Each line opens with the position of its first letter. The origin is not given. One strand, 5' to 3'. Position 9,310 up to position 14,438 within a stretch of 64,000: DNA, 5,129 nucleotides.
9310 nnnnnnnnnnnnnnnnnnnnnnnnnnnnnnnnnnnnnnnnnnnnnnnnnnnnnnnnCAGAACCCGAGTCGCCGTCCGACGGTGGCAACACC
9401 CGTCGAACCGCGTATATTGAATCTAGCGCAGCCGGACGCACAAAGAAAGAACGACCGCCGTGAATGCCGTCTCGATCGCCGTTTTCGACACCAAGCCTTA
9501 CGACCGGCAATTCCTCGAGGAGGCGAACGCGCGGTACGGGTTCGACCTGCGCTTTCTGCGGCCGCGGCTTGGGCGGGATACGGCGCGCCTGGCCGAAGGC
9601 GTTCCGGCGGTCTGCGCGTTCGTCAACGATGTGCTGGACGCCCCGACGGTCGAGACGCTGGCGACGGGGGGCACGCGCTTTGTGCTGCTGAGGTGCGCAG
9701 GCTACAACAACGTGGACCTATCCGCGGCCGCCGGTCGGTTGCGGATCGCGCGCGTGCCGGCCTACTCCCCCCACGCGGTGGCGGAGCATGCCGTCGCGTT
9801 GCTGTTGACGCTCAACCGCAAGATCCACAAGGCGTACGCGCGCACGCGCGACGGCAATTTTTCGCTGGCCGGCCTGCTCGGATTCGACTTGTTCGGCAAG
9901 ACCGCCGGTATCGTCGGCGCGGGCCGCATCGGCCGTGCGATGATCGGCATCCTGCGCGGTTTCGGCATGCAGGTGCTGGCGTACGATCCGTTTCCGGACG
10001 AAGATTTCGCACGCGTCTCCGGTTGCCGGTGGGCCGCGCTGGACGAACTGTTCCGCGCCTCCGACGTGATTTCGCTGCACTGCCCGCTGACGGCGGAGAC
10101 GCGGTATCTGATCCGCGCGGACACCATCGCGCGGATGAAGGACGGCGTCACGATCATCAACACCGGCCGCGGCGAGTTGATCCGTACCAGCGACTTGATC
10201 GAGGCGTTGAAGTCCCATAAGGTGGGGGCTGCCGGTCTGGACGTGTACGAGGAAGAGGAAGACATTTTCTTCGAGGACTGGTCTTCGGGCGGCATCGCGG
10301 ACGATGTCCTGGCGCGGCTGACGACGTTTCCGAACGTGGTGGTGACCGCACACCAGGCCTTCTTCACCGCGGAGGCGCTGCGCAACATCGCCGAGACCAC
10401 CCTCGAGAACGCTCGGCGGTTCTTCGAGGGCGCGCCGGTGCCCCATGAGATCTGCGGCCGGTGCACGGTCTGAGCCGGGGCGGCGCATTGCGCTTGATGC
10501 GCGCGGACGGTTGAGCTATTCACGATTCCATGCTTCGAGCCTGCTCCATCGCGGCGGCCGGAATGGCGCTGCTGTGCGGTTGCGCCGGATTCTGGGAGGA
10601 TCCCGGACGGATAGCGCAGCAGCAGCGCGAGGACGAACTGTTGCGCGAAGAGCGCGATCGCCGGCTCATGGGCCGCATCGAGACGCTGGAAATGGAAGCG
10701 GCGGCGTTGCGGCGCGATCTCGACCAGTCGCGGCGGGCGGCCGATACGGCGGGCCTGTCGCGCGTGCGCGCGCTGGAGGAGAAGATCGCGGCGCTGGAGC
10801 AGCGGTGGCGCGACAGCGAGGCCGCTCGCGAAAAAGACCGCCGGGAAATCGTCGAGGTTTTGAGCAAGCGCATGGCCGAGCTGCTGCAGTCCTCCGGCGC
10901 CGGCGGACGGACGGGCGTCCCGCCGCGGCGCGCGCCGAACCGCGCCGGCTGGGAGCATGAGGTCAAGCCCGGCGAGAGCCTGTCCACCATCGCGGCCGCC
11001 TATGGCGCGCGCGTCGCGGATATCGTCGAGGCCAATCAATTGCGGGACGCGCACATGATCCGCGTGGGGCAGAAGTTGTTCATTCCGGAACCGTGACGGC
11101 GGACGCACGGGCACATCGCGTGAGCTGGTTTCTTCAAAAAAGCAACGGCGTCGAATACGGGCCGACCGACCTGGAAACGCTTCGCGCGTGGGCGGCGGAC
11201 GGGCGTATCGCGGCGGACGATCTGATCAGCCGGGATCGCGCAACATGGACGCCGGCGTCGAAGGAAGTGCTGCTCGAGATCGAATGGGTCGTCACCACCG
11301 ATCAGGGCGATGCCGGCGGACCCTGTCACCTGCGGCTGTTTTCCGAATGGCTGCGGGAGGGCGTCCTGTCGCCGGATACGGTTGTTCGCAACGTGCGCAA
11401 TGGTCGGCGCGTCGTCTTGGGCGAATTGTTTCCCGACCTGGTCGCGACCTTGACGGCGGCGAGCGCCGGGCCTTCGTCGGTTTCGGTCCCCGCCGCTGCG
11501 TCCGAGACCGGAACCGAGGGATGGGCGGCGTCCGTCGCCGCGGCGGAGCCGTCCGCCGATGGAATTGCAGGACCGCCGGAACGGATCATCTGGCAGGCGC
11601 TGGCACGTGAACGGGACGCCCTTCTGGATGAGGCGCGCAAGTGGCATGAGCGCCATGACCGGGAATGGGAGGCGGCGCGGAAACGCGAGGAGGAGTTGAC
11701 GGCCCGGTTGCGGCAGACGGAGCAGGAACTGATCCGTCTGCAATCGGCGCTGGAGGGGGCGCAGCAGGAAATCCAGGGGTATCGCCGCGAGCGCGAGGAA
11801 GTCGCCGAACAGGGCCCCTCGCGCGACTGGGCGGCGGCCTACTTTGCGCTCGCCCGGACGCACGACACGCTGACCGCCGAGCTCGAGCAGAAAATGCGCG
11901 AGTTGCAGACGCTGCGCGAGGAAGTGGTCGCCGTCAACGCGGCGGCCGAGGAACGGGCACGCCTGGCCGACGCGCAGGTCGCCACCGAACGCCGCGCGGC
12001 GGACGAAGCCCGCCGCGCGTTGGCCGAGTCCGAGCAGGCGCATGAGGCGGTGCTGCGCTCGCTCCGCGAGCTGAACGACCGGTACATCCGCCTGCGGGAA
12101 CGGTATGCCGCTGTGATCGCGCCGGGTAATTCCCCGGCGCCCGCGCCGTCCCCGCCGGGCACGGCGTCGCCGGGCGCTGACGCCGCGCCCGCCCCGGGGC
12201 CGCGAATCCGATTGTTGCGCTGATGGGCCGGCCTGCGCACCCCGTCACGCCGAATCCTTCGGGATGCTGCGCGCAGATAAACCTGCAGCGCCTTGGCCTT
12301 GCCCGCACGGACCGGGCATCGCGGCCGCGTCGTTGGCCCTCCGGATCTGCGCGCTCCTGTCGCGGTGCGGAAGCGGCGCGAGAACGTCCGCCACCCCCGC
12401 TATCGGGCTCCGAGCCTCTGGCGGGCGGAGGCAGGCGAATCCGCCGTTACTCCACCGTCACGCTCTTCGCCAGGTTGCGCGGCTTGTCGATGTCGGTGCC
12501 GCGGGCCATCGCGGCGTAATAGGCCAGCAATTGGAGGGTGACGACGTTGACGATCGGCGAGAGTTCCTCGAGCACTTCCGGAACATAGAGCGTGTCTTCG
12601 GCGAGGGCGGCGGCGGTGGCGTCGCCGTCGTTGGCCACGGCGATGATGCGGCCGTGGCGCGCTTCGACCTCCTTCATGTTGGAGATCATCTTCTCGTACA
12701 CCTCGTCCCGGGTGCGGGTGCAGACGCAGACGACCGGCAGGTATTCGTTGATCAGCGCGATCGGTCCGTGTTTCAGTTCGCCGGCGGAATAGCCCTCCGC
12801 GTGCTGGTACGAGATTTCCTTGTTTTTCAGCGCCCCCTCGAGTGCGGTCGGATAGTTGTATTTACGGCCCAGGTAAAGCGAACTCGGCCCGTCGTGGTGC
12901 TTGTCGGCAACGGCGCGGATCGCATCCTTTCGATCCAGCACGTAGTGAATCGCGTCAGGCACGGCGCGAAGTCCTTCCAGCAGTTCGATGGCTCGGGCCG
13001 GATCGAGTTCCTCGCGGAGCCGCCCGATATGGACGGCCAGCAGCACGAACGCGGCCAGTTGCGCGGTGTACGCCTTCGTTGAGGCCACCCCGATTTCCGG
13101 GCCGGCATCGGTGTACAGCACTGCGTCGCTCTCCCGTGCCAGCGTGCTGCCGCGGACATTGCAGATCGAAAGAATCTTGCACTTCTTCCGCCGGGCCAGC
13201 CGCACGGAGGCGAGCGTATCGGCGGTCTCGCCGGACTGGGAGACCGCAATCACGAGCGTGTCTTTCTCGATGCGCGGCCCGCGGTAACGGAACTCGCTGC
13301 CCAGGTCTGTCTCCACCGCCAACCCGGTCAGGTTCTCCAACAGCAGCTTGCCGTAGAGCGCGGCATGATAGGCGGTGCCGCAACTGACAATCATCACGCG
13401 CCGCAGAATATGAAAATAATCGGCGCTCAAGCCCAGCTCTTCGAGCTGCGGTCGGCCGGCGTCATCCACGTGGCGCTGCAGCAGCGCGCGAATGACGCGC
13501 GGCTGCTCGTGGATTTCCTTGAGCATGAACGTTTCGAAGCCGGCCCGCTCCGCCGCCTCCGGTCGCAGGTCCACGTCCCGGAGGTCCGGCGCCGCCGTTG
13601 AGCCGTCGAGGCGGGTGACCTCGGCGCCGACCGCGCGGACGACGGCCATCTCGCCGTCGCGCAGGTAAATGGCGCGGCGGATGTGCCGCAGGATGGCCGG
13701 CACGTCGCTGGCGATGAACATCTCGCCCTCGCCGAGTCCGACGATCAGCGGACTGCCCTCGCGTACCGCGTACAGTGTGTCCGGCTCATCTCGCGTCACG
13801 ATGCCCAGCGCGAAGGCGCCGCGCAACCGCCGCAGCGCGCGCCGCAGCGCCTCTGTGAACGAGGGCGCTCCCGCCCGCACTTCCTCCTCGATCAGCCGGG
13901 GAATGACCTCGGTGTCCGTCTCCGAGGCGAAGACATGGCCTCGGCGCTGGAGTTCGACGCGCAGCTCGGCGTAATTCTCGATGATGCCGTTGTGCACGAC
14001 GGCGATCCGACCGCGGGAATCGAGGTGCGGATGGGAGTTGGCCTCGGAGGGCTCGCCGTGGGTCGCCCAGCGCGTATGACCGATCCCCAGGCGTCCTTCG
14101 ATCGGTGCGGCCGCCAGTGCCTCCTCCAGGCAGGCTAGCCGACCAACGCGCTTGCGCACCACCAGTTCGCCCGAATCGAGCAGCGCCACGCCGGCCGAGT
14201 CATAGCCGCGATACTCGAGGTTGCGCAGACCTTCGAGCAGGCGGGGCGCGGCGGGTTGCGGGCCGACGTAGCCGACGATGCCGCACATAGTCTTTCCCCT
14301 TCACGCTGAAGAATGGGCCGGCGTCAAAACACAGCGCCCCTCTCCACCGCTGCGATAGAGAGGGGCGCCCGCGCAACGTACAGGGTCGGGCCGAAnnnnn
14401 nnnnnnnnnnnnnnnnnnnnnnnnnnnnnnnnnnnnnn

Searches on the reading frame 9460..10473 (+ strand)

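Call 46: search_protein_families(library=pfam, proteins=[window:9460-10473:+], max_evalue=0.001)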
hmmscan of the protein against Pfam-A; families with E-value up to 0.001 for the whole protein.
window:9460-10473:+ (337 aa): 2 families
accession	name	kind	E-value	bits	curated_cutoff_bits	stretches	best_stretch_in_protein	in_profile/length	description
PF02826.25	2-Hacid_dh_C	-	1e-54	185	25.1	1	112-300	1-178/178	D-isomer specific 2-hydroxyacid dehydrogenase, NAD binding domain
PF00389.36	2-Hacid_dh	-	7.8e-26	90.8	24.6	1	6-331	1-133/134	D-isomer specific 2-hydroxyacid dehydrogenase, catalytic domain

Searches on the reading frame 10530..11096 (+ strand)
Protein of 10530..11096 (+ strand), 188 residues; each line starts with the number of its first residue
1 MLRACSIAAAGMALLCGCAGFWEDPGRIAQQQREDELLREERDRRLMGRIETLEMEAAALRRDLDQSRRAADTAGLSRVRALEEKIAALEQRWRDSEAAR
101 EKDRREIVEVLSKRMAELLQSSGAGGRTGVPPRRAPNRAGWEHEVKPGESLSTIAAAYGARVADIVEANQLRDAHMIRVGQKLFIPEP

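Call 46: search_protein_families(library=pfam, proteins=[window:10530-11096:+], max_evalue=0.001)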
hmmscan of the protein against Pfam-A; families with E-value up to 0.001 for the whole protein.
window:10530-11096:+ (188 aa): 1 family
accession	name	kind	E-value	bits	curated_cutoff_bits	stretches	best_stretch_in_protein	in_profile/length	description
PF01476.26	LysM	-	5.2e-14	52.4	20.9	1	143-186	1-43/43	LysM domain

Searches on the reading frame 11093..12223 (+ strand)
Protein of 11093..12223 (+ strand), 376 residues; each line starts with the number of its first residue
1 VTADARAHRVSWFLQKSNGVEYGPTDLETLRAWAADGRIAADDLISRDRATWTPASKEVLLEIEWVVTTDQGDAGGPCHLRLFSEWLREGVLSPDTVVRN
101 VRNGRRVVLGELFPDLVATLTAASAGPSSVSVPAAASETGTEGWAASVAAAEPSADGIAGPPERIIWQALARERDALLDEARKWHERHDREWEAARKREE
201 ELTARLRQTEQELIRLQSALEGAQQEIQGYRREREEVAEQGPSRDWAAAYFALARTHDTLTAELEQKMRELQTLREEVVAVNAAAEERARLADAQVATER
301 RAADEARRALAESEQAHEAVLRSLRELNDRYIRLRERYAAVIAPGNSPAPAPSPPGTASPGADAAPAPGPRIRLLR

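Call 46: search_protein_families(library=pfam, proteins=[window:11093-12223:+], max_evalue=0.001)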
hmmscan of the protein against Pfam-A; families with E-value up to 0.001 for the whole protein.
window:11093-12223:+ (376 aa): 2 families
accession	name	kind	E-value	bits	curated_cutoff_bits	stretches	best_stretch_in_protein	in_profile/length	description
PF14237.11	GYF_2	-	2.2e-09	37.4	25.8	1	12-56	1-45/50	GYF domain 2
PF25531.1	GYF_ATXR3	-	1.5e-06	28.8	27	0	12-46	3-37/48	Histone-lysine N-methyltransferase ATXR3, GYF domain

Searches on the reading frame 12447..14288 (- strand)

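Call 46: search_protein_families(library=pfam, proteins=[window:12447-14288:-], max_evalue=0.001)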
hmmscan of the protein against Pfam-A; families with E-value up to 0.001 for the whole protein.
window:12447-14288:- (613 aa): 4 families
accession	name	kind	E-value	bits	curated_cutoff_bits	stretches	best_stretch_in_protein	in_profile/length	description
PF01380.27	SIS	-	2.2e-53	180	25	2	296-419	6-130/131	SIS domain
PF13522.11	GATase_6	-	1.8e-22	80.2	27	1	63-194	8-129/130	Glutamine amidotransferase domain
PF13537.11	GATase_7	-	1.5e-18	67.4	25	1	79-200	7-122/123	Glutamine amidotransferase domain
PF13230.11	GATase_4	-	0.00078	18.9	23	0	55-152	61-159/272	Glutamine amidotransferases class-II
